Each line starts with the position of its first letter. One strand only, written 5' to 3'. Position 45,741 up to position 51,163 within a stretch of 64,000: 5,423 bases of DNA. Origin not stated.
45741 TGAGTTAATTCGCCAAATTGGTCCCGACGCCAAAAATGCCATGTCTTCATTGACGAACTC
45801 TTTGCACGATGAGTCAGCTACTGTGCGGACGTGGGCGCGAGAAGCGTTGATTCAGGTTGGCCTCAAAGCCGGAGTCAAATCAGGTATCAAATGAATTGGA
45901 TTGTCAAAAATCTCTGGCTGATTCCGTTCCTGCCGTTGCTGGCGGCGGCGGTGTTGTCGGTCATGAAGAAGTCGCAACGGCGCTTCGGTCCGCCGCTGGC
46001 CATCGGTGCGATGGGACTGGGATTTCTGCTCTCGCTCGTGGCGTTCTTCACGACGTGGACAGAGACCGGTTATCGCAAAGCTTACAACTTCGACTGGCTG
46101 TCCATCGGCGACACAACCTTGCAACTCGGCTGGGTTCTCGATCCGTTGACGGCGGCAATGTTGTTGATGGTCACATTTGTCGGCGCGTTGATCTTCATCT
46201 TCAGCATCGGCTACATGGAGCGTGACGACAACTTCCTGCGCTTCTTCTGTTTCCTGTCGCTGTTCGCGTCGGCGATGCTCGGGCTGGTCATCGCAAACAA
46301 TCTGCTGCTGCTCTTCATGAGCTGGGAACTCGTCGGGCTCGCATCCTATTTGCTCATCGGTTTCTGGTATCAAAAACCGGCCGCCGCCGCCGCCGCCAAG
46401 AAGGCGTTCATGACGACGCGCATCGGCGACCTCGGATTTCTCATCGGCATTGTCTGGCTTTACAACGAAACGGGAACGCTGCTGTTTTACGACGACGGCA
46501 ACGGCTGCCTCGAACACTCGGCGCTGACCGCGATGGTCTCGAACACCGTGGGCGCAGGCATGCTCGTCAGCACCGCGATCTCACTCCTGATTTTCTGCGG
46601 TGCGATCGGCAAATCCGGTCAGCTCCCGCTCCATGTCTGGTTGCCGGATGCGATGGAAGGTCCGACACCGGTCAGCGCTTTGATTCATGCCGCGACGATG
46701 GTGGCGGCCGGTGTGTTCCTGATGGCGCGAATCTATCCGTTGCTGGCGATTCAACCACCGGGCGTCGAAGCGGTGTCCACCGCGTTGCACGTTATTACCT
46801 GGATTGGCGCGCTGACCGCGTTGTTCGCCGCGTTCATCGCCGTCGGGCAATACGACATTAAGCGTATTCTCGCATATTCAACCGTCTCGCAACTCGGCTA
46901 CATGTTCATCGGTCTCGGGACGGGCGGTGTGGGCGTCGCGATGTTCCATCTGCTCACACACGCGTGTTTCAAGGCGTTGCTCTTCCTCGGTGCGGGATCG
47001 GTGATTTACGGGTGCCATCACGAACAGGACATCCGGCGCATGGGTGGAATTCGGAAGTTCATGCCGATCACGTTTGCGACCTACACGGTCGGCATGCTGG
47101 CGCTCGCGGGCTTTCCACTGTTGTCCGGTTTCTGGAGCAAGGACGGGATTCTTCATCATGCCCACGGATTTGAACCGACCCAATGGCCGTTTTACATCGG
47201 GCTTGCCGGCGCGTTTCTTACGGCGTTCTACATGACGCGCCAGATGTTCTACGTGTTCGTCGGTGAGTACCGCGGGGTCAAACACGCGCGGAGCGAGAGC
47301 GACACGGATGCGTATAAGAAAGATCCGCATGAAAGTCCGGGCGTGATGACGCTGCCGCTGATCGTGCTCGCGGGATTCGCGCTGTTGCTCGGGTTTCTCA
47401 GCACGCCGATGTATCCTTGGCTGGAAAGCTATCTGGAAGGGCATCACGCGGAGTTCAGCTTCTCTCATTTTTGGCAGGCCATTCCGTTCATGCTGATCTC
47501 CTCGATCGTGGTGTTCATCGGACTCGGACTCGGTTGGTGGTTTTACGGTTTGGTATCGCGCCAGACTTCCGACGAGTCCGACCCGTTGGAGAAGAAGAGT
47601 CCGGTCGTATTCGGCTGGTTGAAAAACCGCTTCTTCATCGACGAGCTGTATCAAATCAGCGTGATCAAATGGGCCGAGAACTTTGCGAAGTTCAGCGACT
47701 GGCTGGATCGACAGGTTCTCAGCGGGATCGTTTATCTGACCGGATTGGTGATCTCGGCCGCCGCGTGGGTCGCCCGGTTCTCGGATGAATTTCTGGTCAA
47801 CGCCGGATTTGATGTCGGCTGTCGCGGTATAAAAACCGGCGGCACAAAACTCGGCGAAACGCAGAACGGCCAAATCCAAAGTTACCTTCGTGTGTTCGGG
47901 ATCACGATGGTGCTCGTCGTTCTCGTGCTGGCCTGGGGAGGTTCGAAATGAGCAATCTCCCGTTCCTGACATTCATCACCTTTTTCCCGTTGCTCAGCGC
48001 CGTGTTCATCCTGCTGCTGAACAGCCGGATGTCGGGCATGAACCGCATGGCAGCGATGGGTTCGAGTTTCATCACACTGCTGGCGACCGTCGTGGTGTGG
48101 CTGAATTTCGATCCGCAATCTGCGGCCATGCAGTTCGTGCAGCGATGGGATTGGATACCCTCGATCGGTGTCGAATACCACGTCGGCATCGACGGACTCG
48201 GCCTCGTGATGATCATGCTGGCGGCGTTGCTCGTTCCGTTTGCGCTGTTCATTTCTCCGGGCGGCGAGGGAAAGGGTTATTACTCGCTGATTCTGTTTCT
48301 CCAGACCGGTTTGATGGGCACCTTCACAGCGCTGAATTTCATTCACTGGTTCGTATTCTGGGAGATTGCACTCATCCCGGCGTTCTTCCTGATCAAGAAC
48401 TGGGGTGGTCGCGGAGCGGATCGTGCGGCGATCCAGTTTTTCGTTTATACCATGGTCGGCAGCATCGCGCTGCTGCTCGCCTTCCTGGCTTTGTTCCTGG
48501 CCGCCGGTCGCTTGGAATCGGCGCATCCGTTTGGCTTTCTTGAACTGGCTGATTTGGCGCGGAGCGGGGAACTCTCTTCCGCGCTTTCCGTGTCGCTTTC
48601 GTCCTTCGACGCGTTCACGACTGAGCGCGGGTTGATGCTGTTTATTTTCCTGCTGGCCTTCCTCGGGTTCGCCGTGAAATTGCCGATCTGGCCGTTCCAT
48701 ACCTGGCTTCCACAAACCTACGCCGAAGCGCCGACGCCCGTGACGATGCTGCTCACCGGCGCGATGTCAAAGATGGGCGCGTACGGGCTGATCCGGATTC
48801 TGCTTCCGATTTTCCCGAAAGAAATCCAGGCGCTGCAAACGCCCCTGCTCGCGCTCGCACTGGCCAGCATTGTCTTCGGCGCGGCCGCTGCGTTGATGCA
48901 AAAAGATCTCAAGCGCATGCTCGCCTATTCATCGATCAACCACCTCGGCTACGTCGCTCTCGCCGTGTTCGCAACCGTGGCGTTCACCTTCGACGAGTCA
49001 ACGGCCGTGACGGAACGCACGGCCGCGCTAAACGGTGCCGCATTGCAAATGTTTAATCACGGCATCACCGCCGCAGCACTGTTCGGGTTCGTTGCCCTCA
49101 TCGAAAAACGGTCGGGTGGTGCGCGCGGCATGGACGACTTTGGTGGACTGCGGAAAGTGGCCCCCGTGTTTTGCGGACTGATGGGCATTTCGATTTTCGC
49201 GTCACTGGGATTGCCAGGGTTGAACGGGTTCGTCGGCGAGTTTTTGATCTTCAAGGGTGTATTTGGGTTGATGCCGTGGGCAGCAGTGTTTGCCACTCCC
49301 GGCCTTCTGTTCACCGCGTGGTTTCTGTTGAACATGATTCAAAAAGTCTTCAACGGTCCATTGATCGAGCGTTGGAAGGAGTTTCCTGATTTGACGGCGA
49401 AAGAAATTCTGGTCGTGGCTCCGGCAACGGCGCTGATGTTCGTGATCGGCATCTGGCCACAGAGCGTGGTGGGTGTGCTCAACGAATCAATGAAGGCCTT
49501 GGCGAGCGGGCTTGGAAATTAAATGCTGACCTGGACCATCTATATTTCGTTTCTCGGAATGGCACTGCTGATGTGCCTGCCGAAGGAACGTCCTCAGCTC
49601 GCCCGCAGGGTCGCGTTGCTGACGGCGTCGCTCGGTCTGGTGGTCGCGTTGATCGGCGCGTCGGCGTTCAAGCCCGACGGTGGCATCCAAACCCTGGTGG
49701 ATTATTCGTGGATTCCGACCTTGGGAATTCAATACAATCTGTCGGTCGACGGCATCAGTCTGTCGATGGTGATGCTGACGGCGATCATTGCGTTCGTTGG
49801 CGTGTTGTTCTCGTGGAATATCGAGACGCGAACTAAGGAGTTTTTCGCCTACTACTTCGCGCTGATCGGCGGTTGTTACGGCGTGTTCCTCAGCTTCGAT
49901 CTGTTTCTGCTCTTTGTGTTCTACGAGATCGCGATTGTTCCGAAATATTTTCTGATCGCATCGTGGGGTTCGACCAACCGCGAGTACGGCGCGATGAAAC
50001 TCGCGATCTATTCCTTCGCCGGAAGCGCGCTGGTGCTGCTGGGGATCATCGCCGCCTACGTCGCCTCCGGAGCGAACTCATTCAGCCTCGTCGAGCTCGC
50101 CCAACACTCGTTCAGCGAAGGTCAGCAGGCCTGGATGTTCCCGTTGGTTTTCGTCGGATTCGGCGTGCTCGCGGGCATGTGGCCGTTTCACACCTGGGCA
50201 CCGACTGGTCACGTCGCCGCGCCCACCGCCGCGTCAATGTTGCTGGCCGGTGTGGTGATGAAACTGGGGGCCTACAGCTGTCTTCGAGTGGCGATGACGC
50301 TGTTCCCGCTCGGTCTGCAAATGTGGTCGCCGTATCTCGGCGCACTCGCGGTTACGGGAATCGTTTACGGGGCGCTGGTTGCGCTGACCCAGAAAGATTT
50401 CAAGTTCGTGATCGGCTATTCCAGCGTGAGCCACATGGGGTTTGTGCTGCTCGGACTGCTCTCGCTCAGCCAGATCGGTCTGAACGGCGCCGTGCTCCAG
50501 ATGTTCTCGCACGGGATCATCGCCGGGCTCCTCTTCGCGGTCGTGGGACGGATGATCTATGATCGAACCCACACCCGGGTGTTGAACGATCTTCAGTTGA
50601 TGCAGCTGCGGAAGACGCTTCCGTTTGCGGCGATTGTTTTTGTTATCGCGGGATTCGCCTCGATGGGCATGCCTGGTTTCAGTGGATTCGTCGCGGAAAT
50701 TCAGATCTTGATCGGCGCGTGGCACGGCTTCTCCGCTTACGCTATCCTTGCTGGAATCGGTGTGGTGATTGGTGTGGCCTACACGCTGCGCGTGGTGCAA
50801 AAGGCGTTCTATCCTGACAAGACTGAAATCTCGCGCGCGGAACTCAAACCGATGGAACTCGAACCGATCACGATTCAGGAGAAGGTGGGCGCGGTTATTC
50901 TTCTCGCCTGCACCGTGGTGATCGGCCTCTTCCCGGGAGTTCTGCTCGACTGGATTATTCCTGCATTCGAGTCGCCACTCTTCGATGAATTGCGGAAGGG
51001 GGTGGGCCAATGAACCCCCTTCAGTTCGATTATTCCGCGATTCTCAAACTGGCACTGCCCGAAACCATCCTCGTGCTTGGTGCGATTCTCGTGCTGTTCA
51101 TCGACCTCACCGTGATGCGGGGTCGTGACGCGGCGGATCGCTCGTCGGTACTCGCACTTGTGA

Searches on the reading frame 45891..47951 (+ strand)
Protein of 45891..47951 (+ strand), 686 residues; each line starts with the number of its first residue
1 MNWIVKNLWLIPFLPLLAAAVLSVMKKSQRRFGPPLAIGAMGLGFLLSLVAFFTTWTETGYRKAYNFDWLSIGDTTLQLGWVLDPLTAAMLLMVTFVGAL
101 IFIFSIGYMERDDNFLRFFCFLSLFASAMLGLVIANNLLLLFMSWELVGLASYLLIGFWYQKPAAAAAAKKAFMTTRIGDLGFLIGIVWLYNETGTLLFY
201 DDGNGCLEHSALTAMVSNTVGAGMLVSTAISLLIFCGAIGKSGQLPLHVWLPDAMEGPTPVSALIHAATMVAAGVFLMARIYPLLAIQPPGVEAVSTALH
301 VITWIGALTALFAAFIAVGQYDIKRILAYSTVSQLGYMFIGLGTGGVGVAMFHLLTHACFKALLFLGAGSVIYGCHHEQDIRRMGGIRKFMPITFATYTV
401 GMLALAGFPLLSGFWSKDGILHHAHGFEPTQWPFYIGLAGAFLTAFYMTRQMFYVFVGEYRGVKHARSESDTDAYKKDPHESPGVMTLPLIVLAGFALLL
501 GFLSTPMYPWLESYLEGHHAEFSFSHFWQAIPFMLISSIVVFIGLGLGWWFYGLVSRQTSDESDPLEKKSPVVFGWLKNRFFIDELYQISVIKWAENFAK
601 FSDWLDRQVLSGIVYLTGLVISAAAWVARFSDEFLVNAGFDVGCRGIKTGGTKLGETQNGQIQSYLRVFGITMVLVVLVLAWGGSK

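Call 5: search_protein_families(library=pfam, proteins=[window:45891-47951:+], max_evalue=0.01)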
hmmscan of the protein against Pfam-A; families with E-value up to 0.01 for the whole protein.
window:45891-47951:+ (686 aa): 4 families
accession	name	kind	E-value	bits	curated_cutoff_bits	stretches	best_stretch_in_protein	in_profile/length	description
PF00361.26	Proton_antipo_M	-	1.3e-83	281.1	21.5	1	135-429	1-280/294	NADH:quinone oxidoreductase/Mrp antiporter, TM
PF00662.26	Proton_antipo_N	-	1.6e-18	66.7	24.5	1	69-119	1-51/51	NADH-Ubiquinone oxidoreductase (complex I), chain 5 N-terminus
PF01010.25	Proton_antipo_C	-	3.9e-07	30.3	26.8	1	471-606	85-243/243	NADH-dehyrogenase subunit F, TMs, (complex I) C-terminus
PF19368.5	AraR_C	-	0.0074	17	23.8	0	570-623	2-55/82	AraR C-terminal winged HTH domain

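Call 44: search_protein_families(library=ncbifam, proteins=[window:45891-47951:+], max_evalue=0.001)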
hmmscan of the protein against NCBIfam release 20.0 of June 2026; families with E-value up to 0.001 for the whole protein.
window:45891-47951:+ (686 aa): 72 families (the best 25 are shown)
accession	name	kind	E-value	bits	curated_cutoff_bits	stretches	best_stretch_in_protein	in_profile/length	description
NF005141.0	PRK06590.1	equivalog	1.2e-192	642.1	556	1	7-627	4-582/615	NADH-quinone oxidoreductase subunit L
TIGR01974.1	NDH_I_L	subfamily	2.3e-182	608.2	407.5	1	8-614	3-589/630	NADH-quinone oxidoreductase subunit L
NF005626.0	PRK07376.1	equivalog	1.2e-160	536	963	1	1-621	1-639/675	NAD(P)H-quinone oxidoreductase subunit 5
NF040617.1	F420_dehyd_FpoL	exception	1.3e-133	447.1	1050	1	9-517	7-515/669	F420H2 dehydrogenase subunit FpoL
NF005633.0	PRK07390.1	subfamily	5.8e-104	348.9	676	1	3-625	4-577/613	NAD(P)H-quinone oxidoreductase subunit F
NF009288.0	PRK12648.1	equivalog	1.1e-95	321.6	1104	1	8-627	3-588/954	monovalent cation/H+ antiporter subunit A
TIGR01960.1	ndhF3_CO2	subfamily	1.3e-95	321.2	588.7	1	3-620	4-572/606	NAD(P)H dehydrogenase, subunit NdhF3 family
NF009287.0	PRK12647.1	equivalog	1.6e-88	298.1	937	1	15-547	10-514/773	putative monovalent cation/H+ antiporter subunit A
NF009285.0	PRK12645.1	equivalog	1.9e-84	284.4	1028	1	8-504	4-493/804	Na+/H+ antiporter subunit A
TIGR00940.1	2a6301s01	subfamily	2.1e-83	281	920.45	1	13-544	6-535/793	monovalent cation:proton antiporter subunit A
NF009284.0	PRK12644.1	equivalog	5.5e-83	279.6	962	1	45-547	34-518/975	Na+/H+ antiporter subunit A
NF005097.0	PRK06525.1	equivalog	1.1e-80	271.7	430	1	13-507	10-478/480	hydrogenase 4 subunit D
NF009289.0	PRK12649.1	equivalog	1.9e-80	271.3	1117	1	11-546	10-529/789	putative monovalent cation/H+ antiporter subunit A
NF009290.0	PRK12650.1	equivalog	6.1e-73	246.2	980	1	16-544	11-515/966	DUF4040 family protein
NF009286.0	PRK12646.1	equivalog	2.7e-68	231.2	1063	1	64-422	59-413/800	DUF4040 family protein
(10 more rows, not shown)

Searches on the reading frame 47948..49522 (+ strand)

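Call 5: search_protein_families(library=pfam, proteins=[window:47948-49522:+], max_evalue=0.01)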
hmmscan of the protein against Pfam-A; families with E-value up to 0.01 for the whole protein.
window:47948-49522:+ (524 aa): 1 family
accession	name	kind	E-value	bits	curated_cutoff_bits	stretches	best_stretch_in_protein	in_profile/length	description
PF00361.26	Proton_antipo_M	-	7.7e-62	209.6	21.5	1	128-449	1-286/294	NADH:quinone oxidoreductase/Mrp antiporter, TM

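Call 44: search_protein_families(library=ncbifam, proteins=[window:47948-49522:+], max_evalue=0.001)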
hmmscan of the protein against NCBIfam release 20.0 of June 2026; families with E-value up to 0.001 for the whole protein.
window:47948-49522:+ (524 aa): 69 families (the best 25 are shown)
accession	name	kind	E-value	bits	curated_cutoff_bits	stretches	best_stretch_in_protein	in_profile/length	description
TIGR01972.1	NDH_I_M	subfamily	6.7e-138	460.4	263.8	1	7-520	1-484/486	NADH-quinone oxidoreductase subunit M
NF004500.0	PRK05846.1-4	equivalog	8.5e-122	407.5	550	1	2-518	2-502/525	NADH-quinone oxidoreductase subunit M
NF004499.0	PRK05846.1-3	equivalog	1.6e-101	340.6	585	1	2-519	2-485/502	NADH-quinone oxidoreductase subunit M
NF004505.0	PRK05846.2-5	equivalog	4.2e-95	319.4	700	1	6-520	4-483/508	NADH-quinone oxidoreductase subunit M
NF004501.0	PRK05846.1-5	subfamily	1.9e-90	304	598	2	215-520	193-485/492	NADH-quinone oxidoreductase subunit M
NF009212.0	PRK12561.1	subfamily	2e-89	300.7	645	1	2-521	4-498/531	NAD(P)H-quinone oxidoreductase subunit 4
NF005060.0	PRK06473.1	equivalog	3e-87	293.4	747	1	7-518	2-481/500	NADH-quinone oxidoreductase subunit M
NF005611.0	PRK07363.1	equivalog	2e-82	277.4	764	1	7-518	2-481/501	NADH-quinone oxidoreductase subunit M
NF004506.0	PRK05846.2-6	equivalog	1.6e-81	275.1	789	1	1-518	1-489/493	NADH-quinone oxidoreductase subunit M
NF004498.0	PRK05846.1-1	equivalog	4.1e-74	250.2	614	1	7-518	3-496/509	NADH-quinone oxidoreductase subunit M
NF004503.0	PRK05846.2-2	subfamily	2.1e-70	238.4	720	1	34-512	27-483/490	NADH-quinone oxidoreductase subunit M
NF004504.0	PRK05846.2-3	equivalog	2.8e-70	237.8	785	1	4-520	9-495/499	NADH-quinone oxidoreductase subunit M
NF002713.0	PRK02546.1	subfamily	3.1e-69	233.9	827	1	2-519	6-499/533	NAD(P)H-quinone oxidoreductase subunit 4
NF004502.0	PRK05846.2-1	equivalog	1.8e-63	215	791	1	7-518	6-497/500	NADH-quinone oxidoreductase subunit M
NF006419.0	PRK08668.1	equivalog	3e-46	158.4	617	1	7-515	4-478/613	NADH dehydrogenase subunit M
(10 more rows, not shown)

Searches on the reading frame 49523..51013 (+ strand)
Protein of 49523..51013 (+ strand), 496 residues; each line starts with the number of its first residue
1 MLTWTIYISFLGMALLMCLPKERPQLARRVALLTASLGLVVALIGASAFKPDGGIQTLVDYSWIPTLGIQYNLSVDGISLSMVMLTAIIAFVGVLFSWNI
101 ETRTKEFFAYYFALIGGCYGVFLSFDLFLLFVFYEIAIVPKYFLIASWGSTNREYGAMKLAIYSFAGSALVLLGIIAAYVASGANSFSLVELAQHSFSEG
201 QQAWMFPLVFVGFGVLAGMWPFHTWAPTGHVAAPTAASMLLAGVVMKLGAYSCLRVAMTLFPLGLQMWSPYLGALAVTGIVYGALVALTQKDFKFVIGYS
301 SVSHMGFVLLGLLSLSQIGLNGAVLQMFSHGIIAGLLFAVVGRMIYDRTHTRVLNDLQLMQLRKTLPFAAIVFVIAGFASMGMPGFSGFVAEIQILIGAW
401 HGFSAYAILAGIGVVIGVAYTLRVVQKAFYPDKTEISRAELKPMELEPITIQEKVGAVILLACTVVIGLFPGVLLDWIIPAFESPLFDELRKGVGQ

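Call 5: search_protein_families(library=pfam, proteins=[window:49523-51013:+], max_evalue=0.01)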
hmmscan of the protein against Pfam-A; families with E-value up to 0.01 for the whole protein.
window:49523-51013:+ (496 aa): 1 family
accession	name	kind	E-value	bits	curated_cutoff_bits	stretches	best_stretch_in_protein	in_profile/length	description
PF00361.26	Proton_antipo_M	-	2.6e-63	214.4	21.5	1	125-416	2-293/294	NADH:quinone oxidoreductase/Mrp antiporter, TM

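Call 44: search_protein_families(library=ncbifam, proteins=[window:49523-51013:+], max_evalue=0.001)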
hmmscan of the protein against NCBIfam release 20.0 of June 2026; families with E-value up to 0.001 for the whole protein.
window:49523-51013:+ (496 aa): 69 families (the best 25 are shown)
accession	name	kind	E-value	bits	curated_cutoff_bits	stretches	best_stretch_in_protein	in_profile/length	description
TIGR01972.1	NDH_I_M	subfamily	6e-135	450.7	263.8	1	2-482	1-479/486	NADH-quinone oxidoreductase subunit M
NF004499.0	PRK05846.1-3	equivalog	7.5e-107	358.1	585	1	3-481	8-480/502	NADH-quinone oxidoreductase subunit M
NF004500.0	PRK05846.1-4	equivalog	2.6e-101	339.9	550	1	2-484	7-501/525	NADH-quinone oxidoreductase subunit M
NF009212.0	PRK12561.1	subfamily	7.3e-101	338.4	645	1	2-476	9-486/531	NAD(P)H-quinone oxidoreductase subunit 4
NF004501.0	PRK05846.1-5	subfamily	4.4e-98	329.2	598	1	2-479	7-477/492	NADH-quinone oxidoreductase subunit M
NF005060.0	PRK06473.1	equivalog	7.9e-97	325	747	1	1-478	1-474/500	NADH-quinone oxidoreductase subunit M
NF004505.0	PRK05846.2-5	equivalog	1.8e-94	317.3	700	1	25-478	25-474/508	NADH-quinone oxidoreductase subunit M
NF004498.0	PRK05846.1-1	equivalog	3.2e-87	293.4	614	1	1-477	2-488/509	NADH-quinone oxidoreductase subunit M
NF002713.0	PRK02546.1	subfamily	8.1e-85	285.3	827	1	3-477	12-490/533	NAD(P)H-quinone oxidoreductase subunit 4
NF005611.0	PRK07363.1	equivalog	3e-81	273.4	764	1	1-481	1-477/501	NADH-quinone oxidoreductase subunit M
NF004506.0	PRK05846.2-6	equivalog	8.1e-79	266.2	789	1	28-476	38-480/493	NADH-quinone oxidoreductase subunit M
NF004504.0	PRK05846.2-3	equivalog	2.8e-70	237.8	785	1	13-481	25-490/499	NADH-quinone oxidoreductase subunit M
NF004502.0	PRK05846.2-1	equivalog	1.2e-63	215.6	791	1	1-476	5-488/500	NADH-quinone oxidoreductase subunit M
NF009306.0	PRK12663.1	equivalog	1.8e-52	178.7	542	1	11-479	14-475/498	Na+/H+ antiporter subunit D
NF005818.0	PRK07691.1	equivalog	1.3e-48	166.3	586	1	2-478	6-476/496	Na+/H+ antiporter subunit D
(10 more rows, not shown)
